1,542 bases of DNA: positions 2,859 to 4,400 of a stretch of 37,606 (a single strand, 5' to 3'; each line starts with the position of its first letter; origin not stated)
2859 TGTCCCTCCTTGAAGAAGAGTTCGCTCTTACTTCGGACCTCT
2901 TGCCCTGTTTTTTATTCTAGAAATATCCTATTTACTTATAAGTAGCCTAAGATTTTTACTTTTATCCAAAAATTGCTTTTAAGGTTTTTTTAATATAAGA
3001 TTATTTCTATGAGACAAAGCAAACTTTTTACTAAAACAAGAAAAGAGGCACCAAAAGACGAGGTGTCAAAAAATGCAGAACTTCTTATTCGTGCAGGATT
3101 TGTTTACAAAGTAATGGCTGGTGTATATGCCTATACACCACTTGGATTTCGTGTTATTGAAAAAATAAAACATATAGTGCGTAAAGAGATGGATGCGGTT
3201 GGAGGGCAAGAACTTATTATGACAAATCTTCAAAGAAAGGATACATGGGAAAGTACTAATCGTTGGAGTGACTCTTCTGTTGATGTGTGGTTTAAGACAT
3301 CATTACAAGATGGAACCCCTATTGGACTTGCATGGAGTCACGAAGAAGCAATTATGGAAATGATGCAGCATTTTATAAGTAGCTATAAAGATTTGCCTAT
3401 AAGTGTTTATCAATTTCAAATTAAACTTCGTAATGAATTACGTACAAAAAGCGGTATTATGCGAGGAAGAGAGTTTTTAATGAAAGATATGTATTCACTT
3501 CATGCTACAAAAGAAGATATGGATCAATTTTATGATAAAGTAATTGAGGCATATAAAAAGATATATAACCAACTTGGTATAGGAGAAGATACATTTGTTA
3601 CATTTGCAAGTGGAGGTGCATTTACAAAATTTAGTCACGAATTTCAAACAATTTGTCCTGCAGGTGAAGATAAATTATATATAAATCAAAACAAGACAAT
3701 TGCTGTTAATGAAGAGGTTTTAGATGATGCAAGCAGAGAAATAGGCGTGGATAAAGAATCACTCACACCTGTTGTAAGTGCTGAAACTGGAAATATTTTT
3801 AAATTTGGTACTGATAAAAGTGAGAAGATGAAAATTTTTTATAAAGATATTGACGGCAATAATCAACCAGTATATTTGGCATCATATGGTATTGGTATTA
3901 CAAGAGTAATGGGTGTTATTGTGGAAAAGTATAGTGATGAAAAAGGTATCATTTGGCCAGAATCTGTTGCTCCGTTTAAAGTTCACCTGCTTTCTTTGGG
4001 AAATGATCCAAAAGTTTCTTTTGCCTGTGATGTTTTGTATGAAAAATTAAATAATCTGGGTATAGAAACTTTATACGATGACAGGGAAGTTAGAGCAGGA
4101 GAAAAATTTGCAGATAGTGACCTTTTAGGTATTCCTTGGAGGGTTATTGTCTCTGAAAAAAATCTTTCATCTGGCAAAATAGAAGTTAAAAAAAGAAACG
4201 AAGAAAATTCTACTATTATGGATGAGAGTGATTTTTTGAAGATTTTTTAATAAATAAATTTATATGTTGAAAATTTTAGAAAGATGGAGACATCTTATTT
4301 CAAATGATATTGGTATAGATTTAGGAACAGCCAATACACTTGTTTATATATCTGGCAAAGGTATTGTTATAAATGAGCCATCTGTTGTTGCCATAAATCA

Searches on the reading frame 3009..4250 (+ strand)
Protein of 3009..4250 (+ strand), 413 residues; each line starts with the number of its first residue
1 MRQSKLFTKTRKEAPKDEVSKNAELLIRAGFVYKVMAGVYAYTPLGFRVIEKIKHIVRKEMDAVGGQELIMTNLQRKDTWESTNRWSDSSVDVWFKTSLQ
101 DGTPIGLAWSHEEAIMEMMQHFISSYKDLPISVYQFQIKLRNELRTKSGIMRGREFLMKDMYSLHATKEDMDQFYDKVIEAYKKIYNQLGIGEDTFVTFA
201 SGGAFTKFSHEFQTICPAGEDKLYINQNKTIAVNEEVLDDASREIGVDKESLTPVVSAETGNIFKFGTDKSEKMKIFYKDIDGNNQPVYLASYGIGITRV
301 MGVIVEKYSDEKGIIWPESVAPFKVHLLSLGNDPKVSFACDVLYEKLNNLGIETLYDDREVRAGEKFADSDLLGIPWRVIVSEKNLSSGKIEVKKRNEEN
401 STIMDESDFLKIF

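Call 10: search_protein_families(library=pfam, proteins=[window:3009-4250:+])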
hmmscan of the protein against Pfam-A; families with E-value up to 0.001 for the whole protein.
window:3009-4250:+ (413 aa): 2 families
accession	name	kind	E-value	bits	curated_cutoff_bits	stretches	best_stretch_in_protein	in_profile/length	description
PF00587.30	tRNA-synt_2b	-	3.1e-25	89.7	29.3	1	107-308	13-179/179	tRNA synthetase class II core domain (G, H, P, S and T)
PF03129.25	HGTP_anticodon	-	6.6e-15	55.5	21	1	325-411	2-89/94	Anticodon binding domain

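Call 12: find_related_loci(query=window:3009-4250:+, collection=genome_contigs, flank=4000)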
Query window:3009-4250:+ (413 aa) in genome_contigs; peptide patterns used: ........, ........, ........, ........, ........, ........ (x = any residue, [..] = any of these).
37 stretches matched a pattern; 2 encode a relative of the query (tblastn E <= 1e-3); 2 distinct loci.
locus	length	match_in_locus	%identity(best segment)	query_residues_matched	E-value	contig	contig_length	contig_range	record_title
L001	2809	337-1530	76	1-402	0e+0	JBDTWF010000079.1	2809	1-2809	MAG: Candidatus Moraniibacteriota bacterium isolate cluster3_bin.85 NODE_245495_length_2809_cov_5.380174, whole genome s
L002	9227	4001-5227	65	1-410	0e+0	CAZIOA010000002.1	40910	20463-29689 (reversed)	MAG TPA_asm: uncultured Candidatus Saccharibacteria bacterium isolate SRP263527_co2_73 genome assembly, contig: NODE_695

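Call 16: find_homologous_proteins(query=window:3009-4250:+, max_evalue=1e-50)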
Query window:3009-4250:+ (413 aa): 8000 proteins with E <= 1e-50 among 8000 candidates; the best 120 are listed.
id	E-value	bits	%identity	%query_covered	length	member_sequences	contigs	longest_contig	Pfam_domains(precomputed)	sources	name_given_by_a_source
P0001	1.5e-274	928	100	100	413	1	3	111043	PF03129.26,PF00587.31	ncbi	-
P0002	4.2e-209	712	74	100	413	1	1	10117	PF03129.26,PF00587.31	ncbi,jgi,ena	jgi:prolyl-tRNA synthetase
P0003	2.5e-207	706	74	100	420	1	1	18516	PF03129.26,PF00587.31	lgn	-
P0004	1.2e-206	704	75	97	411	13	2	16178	PF03129.26,PF00587.31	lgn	-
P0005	4.2e-206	702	76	97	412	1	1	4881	PF03129.26,PF00587.31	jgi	jgi:prolyl-tRNA synthetase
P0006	6.7e-206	702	74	100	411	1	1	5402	PF03129.26,PF00587.31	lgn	-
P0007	1.2e-205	701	74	100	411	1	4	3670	PF03129.26,PF00587.31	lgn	-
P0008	2.3e-205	700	76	97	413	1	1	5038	PF03129.26,PF00587.31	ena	-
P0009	2.5e-205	700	76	97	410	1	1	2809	PF03129.26,PF00587.31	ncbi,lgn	ncbi:MAG: aminoacyl--tRNA ligase-related protein [Candidatus Moraniibacteriota bacterium]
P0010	1.1e-204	698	73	100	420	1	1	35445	PF03129.26,PF00587.31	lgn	-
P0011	1.1e-204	698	73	100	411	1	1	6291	PF03129.26,PF00587.31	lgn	-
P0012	1.1e-204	698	73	100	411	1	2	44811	PF03129.26,PF00587.31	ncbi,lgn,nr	ncbi:MAG: prolyl-tRNA synthetase [Candidatus Moranbacteria bacterium]|nr:prolyl-tRNA synthetase [Can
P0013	2.0e-204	697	73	100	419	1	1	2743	PF03129.26,PF00587.31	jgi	jgi:prolyl-tRNA synthetase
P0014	2.8e-204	696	73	100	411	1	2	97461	PF03129.26,PF00587.31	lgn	-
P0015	4.3e-204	696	73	100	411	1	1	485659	PF03129.26,PF00587.31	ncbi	-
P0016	5.8e-204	695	74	100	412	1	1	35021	PF03129.26,PF00587.31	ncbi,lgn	-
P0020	1.2e-203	694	76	97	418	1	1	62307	PF03129.26,PF00587.31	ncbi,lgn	-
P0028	9.0e-202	688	72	100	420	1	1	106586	PF03129.26,PF00587.31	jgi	jgi:prolyl-tRNA synthetase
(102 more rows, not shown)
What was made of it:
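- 3009..4250 (+): proS, a short 413-aa prolyl-tRNA synthetase (downstream flank). Pfam tRNA-synt_2b plus HGTP_anticodon (call 10); homologues named prolyl-tRNA synthetase (call 16)
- Checked: ORF 3009-4250 has a class-II aaRS core plus an HGTP anticodon domain (call 10), and its homologues are named prolyl-tRNA synthetase (call 16).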

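Call 17: find_encoding_contigs(protein=P0001, flank=4000, max_places=6)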
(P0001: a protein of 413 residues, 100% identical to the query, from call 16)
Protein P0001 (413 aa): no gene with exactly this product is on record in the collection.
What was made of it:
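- Tried and rejected: An exact look-up of the ProS protein found no DNA on record (call 17).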

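Call 18: find_encoding_contigs(protein=P0002, flank=4000, max_places=4)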
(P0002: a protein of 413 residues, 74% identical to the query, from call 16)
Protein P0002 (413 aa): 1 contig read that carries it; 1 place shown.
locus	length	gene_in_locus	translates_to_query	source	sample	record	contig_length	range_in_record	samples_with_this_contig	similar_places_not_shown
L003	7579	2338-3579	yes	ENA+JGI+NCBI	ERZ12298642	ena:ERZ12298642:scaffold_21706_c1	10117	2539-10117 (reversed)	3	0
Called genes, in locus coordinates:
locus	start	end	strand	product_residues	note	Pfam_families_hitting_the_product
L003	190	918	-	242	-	-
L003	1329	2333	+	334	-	PF13310:Virulence_RhuM, PF02661:Fic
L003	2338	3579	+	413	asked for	PF00587:tRNA-synt_2b, PF03129:HGTP_anticodon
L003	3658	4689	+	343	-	PF06723:MreB_Mbl, PF00012:HSP70, PF14450:FtsA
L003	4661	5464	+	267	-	PF04085:MreC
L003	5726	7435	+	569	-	PF03717:PBP_dimer (weak), PF00905:Transpeptidase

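Call 19: find_encoding_contigs(protein=P0003, flank=4000, max_places=4)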
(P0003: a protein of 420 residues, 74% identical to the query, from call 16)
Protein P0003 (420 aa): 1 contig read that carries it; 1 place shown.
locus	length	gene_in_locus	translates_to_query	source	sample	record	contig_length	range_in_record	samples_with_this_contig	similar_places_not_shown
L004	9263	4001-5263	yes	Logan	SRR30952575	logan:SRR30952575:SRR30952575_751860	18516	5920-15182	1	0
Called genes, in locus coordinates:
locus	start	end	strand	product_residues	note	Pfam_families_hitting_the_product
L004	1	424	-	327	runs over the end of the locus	-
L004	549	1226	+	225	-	PF13177:DNA_pol3_delta2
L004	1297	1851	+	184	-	PF01765:RRF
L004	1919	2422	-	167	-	-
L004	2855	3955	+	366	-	PF02163:Peptidase_M50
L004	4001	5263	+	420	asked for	PF00587:tRNA-synt_2b, PF03129:HGTP_anticodon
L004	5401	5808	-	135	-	-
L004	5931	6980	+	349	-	PF06723:MreB_Mbl, PF00012:HSP70, PF14450:FtsA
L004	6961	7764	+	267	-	-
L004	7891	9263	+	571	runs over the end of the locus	PF03717:PBP_dimer, PF00905:Transpeptidase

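Call 44: find_encoding_contigs(protein=P0004, flank=6000, max_places=2)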
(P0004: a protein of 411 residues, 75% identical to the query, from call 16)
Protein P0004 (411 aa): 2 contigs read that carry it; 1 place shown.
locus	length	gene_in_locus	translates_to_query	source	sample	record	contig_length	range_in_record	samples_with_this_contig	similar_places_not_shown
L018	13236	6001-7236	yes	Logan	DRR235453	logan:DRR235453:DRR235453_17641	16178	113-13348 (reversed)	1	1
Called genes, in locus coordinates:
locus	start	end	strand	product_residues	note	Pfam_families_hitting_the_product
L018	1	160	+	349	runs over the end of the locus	PF13145:Rotamase_2 (weak), PF00639:Rotamase, PF13616:Rotamase_3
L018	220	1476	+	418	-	PF00089:Trypsin, PF10459:Peptidase_S46 (faint), PF13365:Trypsin_2, PF13180:PDZ_2, PF00595:PDZ (weak), PF17820:PDZ_6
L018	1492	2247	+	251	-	PF18900:DUF5656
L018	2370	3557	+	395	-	PF13365:Trypsin_2, PF13180:PDZ_2, PF17820:PDZ_6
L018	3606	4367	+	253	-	-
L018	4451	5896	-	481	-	PF01142:TruD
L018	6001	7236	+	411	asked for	PF00587:tRNA-synt_2b, PF03129:HGTP_anticodon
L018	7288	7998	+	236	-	PF00696:AA_kinase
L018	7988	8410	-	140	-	PF06574:FAD_syn (faint), PF01467:CTP_transf_like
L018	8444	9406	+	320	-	PF02401:LYTB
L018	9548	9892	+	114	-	PF01687:Flavokinase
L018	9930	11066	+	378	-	PF13439:Glyco_transf_4, PF20706:GT4-conflict (weak), PF00534:Glycos_transf_1, PF13692:Glyco_trans_1_4, PF13524:Glyco_trans_1_2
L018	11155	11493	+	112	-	-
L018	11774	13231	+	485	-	PF03193:RsgA_GTPase (faint), PF00005:ABC_tran, PF02463:SMC_N (faint), PF13401:AAA_22 (faint), PF13304:AAA_21 (weak), PF00005:ABC_tran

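Call 45: find_encoding_contigs(protein=P0010, flank=6000, max_places=2)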
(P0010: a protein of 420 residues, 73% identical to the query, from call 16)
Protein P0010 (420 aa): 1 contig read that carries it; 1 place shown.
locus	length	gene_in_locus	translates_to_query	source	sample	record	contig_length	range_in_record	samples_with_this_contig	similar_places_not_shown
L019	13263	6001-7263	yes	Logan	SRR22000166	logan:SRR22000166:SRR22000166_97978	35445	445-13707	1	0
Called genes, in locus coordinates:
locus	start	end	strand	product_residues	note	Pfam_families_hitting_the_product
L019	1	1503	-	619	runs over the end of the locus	-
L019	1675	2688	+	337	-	PF00022:Actin, PF06723:MreB_Mbl, PF00012:HSP70, PF14450:FtsA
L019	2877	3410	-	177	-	-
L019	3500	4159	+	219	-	PF13177:DNA_pol3_delta2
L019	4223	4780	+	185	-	PF01765:RRF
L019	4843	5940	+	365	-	PF02163:Peptidase_M50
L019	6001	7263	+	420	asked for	PF00587:tRNA-synt_2b, PF03129:HGTP_anticodon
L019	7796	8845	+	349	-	PF06723:MreB_Mbl, PF00022:Actin (faint), PF00012:HSP70, PF14450:FtsA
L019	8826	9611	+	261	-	PF04085:MreC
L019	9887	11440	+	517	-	PF03717:PBP_dimer, PF00905:Transpeptidase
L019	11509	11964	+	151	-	PF03449:GreA_GreB_N, PF01272:GreA_GreB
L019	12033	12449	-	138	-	-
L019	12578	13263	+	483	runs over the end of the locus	PF01336:tRNA_anti-codon, PF00152:tRNA-synt_2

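Call 46: find_encoding_contigs(protein=P0014, flank=6000, max_places=2)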
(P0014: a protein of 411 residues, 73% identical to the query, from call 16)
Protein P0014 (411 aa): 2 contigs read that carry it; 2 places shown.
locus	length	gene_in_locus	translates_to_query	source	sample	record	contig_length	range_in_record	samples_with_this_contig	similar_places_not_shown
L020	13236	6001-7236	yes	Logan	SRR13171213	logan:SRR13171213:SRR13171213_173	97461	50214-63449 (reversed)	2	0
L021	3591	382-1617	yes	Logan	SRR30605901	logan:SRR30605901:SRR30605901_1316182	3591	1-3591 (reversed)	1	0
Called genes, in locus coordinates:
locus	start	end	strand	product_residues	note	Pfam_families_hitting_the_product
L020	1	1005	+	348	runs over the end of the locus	PF13145:Rotamase_2, PF13616:Rotamase_3, PF00639:Rotamase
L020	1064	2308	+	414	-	PF10459:Peptidase_S46 (faint), PF00089:Trypsin, PF13365:Trypsin_2, PF13180:PDZ_2, PF17820:PDZ_6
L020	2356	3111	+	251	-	PF18900:DUF5656 (weak)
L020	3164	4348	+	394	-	PF13365:Trypsin_2, PF13180:PDZ_2, PF17820:PDZ_6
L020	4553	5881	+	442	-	-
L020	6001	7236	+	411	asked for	PF00587:tRNA-synt_2b, PF03129:HGTP_anticodon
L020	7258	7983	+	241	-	PF00696:AA_kinase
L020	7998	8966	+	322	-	PF02401:LYTB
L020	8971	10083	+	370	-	PF13439:Glyco_transf_4, PF20706:GT4-conflict (weak), PF00534:Glycos_transf_1, PF13692:Glyco_trans_1_4, PF13524:Glyco_trans_1_2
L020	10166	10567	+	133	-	-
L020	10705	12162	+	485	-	PF03193:RsgA_GTPase (faint), PF00005:ABC_tran, PF02463:SMC_N (faint), PF13191:AAA_16 (faint), PF13401:AAA_22 (faint), PF13476:AAA_23 (faint), PF13304:AAA_21 (weak), PF00005:ABC_tran, +2 more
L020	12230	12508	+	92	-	-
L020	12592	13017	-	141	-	-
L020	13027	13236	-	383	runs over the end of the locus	-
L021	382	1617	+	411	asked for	PF00587:tRNA-synt_2b, PF03129:HGTP_anticodon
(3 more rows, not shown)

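Call 47: find_encoding_contigs(protein=P0020, flank=6000, max_places=2)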
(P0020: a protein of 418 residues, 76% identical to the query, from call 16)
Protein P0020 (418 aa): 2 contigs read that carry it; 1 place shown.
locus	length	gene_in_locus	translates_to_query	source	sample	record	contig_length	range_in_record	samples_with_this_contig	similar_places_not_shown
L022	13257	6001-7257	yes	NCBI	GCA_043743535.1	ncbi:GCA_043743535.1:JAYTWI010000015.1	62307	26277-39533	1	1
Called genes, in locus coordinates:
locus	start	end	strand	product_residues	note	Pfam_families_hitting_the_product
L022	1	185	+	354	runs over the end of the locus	PF00639:Rotamase, PF13616:Rotamase_3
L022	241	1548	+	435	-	PF00089:Trypsin, PF13365:Trypsin_2, PF13180:PDZ_2, PF17820:PDZ_6 (weak)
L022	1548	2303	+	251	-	PF18900:DUF5656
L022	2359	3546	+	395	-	PF13365:Trypsin_2, PF13180:PDZ_2, PF17820:PDZ_6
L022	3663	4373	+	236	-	-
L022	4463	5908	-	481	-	PF01142:TruD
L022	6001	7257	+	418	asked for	PF00587:tRNA-synt_2b, PF03129:HGTP_anticodon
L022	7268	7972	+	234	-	PF00696:AA_kinase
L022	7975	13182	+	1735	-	PF01326:PPDK_N, PF00391:PEP-utilizers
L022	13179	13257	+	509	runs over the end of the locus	PF00391:PEP-utilizers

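Call 85: find_encoding_contigs(protein=P0012, flank=3000, max_places=1)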
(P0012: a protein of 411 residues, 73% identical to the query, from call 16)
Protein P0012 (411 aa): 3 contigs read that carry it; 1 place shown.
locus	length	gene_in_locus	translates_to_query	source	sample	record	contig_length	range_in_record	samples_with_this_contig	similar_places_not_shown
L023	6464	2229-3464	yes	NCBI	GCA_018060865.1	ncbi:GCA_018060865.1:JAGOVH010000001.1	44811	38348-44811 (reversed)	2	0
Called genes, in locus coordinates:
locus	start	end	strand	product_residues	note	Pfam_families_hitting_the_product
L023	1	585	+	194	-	PF13180:PDZ_2, PF17820:PDZ_6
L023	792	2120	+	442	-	-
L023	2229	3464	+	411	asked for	PF00587:tRNA-synt_2b, PF03129:HGTP_anticodon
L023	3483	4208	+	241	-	PF00696:AA_kinase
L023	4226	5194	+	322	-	PF02401:LYTB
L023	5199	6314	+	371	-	PF13439:Glyco_transf_4, PF20706:GT4-conflict, PF00534:Glycos_transf_1, PF13692:Glyco_trans_1_4, PF13524:Glyco_trans_1_2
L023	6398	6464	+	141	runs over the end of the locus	-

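Call 86: find_encoding_contigs(protein=P0016, flank=3000, max_places=1)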
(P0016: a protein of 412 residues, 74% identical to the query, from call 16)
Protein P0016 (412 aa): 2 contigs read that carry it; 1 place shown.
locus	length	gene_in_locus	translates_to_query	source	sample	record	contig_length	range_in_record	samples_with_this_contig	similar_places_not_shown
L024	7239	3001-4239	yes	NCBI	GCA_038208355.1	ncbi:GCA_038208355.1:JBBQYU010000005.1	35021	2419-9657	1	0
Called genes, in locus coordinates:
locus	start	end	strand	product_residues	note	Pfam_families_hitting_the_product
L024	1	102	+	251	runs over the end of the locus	PF18900:DUF5656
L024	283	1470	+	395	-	PF13365:Trypsin_2, PF13180:PDZ_2, PF17820:PDZ_6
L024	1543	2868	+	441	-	-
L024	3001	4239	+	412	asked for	PF00587:tRNA-synt_2b, PF03129:HGTP_anticodon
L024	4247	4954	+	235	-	PF00696:AA_kinase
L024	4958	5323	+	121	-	PF01687:Flavokinase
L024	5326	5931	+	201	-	PF00677:Lum_binding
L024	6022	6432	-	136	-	PF06574:FAD_syn (faint), PF01467:CTP_transf_like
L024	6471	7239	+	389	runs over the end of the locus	PF13439:Glyco_transf_4, PF20706:GT4-conflict, PF00534:Glycos_transf_1, PF13692:Glyco_trans_1_4, PF13524:Glyco_trans_1_2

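Call 87: find_encoding_contigs(protein=P0028, flank=3000, max_places=1)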
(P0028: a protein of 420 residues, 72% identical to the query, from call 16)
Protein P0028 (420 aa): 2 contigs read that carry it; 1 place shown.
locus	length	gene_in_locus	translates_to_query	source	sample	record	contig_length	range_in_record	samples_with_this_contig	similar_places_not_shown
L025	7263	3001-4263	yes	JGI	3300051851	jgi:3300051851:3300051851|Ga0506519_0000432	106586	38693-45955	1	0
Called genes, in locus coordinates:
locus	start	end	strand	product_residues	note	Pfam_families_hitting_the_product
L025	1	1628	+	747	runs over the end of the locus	-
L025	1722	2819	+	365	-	PF02163:Peptidase_M50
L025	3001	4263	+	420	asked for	PF00587:tRNA-synt_2b, PF03129:HGTP_anticodon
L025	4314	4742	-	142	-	-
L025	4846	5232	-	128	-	-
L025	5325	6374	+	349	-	PF06723:MreB_Mbl, PF00022:Actin (weak), PF00012:HSP70, PF14450:FtsA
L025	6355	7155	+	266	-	-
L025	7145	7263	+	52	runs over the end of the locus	-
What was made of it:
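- On Independent bacterial sRNA gene (generic): Syntenic spacers are 45-181 bp (calls 19, 45, 87).
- The three relatives with rseP-proS synteny lack the spacer (calls 19, 45, 87).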
